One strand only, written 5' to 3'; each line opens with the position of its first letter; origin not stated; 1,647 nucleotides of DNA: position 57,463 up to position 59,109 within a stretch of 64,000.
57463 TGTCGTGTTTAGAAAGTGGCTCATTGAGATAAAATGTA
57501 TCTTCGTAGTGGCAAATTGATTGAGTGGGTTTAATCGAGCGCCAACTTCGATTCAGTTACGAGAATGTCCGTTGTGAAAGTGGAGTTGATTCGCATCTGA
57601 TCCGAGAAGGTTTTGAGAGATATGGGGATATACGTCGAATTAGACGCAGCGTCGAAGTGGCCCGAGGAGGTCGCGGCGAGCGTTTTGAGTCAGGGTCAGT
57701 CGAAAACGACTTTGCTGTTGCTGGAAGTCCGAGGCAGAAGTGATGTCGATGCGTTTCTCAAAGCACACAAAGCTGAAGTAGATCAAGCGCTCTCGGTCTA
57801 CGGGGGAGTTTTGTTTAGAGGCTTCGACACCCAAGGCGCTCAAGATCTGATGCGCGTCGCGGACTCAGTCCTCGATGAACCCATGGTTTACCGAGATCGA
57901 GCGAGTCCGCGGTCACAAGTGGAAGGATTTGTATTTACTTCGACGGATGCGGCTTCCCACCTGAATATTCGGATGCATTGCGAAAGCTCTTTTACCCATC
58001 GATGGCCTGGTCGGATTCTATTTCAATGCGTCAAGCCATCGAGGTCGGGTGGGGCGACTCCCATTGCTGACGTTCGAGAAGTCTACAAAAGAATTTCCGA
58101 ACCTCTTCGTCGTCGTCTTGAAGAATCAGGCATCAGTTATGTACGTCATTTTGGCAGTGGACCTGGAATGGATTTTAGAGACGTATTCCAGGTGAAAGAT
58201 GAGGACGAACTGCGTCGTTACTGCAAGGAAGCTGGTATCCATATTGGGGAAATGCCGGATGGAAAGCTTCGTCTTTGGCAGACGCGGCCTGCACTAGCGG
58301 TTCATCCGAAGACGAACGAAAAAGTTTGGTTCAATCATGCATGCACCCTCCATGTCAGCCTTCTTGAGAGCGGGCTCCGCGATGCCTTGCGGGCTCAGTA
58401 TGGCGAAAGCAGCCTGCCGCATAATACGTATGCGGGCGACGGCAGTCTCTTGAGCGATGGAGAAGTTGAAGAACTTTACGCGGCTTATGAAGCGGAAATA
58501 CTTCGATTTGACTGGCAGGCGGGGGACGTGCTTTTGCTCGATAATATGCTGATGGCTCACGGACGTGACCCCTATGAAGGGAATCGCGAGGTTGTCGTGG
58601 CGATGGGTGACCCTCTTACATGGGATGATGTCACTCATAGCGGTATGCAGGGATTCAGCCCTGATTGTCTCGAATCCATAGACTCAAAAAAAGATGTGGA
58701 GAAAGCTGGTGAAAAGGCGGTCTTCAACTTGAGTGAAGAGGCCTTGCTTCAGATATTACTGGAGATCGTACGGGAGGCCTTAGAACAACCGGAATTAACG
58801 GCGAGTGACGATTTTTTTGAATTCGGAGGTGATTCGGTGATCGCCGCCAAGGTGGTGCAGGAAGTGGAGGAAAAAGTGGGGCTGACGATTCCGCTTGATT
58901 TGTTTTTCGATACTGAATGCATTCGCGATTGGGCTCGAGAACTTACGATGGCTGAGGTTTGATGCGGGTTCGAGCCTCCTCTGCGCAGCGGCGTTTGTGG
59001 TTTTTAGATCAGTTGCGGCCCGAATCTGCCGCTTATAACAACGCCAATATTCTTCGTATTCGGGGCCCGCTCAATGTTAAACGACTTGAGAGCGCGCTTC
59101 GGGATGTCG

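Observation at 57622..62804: Minimal split NRPS: hydroxylase-carrier fusion plus one C-A-T-TE module, so one A domain serves two carrier domains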

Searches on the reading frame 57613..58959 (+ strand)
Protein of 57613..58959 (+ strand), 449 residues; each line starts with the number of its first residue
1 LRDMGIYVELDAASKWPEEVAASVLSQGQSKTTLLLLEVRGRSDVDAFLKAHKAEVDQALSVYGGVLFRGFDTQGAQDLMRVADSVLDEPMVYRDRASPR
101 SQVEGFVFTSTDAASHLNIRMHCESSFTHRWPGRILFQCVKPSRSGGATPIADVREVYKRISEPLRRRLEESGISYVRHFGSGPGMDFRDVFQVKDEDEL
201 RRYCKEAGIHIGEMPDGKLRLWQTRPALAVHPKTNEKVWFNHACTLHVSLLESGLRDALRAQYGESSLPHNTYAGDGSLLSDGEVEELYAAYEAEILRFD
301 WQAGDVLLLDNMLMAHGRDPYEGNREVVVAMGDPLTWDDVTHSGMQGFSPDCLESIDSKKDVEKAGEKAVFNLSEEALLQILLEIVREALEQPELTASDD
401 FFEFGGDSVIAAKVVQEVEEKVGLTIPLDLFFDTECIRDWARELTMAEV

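Call 6: search_protein_families(library=pfam, proteins=[window:57613-58959:+], max_evalue=0.01)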
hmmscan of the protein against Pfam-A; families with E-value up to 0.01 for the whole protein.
window:57613-58959:+ (449 aa): 2 families
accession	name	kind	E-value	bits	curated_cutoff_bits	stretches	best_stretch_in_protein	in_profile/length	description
PF02668.22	TauD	-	1.2e-45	157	27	1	44-330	18-266/267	Taurine catabolism dioxygenase TauD, TfdA family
PF00550.31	PP-binding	-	5.5e-13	49.4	20.8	1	381-443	2-66/67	Phosphopantetheine attachment site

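Call 9: search_solved_structures(query=window:57613-58959:+, max_evalue=0.001, show_alignments=2)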
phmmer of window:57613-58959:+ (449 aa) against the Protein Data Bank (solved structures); distinct sequences matched with E-value up to 0.001: 9.
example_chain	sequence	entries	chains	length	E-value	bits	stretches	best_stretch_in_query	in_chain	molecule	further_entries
1y0z_A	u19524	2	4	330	8.8e-28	100.6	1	49-330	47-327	protein product of AT3G21360 | Clavaminate synthase-like protein At3g21360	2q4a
9yut_A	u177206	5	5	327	5.9e-25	91.2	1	50-330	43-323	TauD/TfdA-like domain-containing protein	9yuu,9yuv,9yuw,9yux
9lcq_A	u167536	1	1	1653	2.3e-06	30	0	377-441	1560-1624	PvdL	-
9lcp_A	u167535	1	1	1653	2.3e-06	30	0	377-441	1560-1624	PvdL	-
9lco_A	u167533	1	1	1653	9.2e-06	28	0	377-441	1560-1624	PvdL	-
5u89_A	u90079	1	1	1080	0.00042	22.5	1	380-445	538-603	Amino acid adenylation domain protein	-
9be3_A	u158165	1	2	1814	0.00052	22.2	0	357-445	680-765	Linear gramicidin synthase subunit A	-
9meh_A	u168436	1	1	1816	0.00052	22.2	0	357-445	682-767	Linear gramicidin synthase subunit A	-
6mfz_A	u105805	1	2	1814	0.00052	22.2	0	357-445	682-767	Linear gramicidin synthase subunit A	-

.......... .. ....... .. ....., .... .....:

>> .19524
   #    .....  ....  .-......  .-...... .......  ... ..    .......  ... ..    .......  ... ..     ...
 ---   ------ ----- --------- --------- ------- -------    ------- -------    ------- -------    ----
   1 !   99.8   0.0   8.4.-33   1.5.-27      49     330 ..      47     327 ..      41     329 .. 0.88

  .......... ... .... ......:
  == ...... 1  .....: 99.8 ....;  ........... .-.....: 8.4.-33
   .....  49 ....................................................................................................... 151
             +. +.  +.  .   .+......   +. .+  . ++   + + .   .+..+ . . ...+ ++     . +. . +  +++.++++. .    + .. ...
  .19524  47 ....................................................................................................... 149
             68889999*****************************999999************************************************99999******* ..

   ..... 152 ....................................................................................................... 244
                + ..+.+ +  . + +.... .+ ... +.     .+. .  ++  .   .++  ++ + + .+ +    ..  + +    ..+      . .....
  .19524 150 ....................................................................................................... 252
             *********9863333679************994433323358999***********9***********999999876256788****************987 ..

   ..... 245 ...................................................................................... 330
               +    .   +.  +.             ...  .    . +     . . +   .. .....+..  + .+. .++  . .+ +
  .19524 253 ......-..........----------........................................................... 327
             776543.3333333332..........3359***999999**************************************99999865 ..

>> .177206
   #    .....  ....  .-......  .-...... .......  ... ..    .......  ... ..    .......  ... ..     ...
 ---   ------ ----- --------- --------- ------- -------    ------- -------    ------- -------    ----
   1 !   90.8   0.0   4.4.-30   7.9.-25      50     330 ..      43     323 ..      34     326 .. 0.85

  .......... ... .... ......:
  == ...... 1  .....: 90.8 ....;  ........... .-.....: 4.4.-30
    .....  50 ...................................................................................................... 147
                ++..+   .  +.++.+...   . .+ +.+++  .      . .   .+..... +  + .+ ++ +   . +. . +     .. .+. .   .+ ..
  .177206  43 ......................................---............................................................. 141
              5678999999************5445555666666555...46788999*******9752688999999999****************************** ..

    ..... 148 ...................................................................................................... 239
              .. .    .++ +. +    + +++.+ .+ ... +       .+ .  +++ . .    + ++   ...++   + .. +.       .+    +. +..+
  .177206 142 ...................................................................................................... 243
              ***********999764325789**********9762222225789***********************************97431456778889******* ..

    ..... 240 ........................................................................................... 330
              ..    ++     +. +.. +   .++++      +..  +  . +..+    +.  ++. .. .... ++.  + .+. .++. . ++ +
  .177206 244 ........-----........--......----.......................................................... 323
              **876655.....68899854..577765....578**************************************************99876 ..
